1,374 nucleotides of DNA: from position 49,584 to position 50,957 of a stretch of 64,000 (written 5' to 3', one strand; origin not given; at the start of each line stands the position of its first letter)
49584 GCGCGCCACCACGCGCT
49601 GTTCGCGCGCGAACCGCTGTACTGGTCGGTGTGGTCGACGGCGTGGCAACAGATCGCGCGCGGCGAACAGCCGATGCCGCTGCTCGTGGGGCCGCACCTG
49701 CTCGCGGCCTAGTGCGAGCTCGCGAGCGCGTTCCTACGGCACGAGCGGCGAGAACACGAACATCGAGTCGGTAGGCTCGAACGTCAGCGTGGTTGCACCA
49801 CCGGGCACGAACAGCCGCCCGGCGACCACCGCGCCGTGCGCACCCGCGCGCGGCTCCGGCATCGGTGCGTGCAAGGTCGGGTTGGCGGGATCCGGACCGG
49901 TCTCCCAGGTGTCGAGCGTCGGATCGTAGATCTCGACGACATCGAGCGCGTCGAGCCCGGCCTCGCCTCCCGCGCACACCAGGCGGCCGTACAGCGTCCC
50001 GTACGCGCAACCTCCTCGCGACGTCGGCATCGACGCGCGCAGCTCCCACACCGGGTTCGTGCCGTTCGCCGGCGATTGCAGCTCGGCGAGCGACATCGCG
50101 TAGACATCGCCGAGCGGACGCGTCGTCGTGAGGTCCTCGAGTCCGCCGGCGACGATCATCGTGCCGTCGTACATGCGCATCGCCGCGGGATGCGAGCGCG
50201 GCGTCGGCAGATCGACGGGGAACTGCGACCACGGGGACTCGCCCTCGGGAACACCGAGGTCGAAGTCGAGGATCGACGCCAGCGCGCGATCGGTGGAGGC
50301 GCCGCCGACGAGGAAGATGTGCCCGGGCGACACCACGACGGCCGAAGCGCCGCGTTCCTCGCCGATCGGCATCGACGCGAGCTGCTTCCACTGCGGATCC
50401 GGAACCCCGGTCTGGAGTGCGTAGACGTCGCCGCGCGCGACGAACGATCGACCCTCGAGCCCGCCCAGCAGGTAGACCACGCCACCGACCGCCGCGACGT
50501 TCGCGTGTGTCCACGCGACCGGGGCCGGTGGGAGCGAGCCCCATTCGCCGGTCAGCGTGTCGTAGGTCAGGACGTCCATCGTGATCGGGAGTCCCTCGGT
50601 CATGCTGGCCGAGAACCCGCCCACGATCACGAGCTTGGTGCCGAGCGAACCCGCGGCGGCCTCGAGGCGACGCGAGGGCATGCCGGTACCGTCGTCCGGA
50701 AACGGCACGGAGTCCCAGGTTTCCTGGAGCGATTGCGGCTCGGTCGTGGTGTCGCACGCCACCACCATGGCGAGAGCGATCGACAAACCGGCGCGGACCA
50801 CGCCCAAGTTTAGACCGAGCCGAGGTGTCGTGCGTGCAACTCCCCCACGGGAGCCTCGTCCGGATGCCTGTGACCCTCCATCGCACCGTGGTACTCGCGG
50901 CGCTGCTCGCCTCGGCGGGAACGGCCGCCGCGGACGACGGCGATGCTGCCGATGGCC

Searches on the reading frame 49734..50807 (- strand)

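Call 54: search_protein_families(library=pfam, proteins=[window:49734-50807:-], max_evalue=0.00001)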
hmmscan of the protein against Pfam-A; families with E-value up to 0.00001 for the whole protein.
window:49734-50807:- (357 aa): 8 families
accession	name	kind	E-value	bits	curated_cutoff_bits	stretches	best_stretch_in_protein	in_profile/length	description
PF01344.31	Kelch_1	-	9.8e-26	89.4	20.1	1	264-307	2-45/46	Kelch motif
PF24681.1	Kelch_KLHDC2_KLHL20_DRC7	-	6.9e-21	75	50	2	29-222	36-221/221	KLHDC2/KLHL20/DRC7 Kelch-repeats domain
PF13964.12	Kelch_6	-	3.1e-16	59.1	25.3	0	274-310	12-49/50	Kelch motif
PF13418.12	Kelch_4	-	2.7e-12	46.9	21.6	0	47-96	2-48/49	Galactose oxidase, central domain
PF07646.21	Kelch_2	-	4.8e-12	45.6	21.3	0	47-94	2-46/48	Kelch motif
PF24996.1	NANM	-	1e-09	38.2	45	0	46-118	53-126/350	N-acetylneuraminate epimerase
PF25210.1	Kelch_FKB95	-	1.1e-09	38.7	70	0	47-120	33-101/268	FKB95, Kelch-repeats domain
PF24981.1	Beta-prop_ATRN-LZTR1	-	9e-07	28.9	50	0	30-228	26-225/289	Attractin/LZTR1 beta-propeller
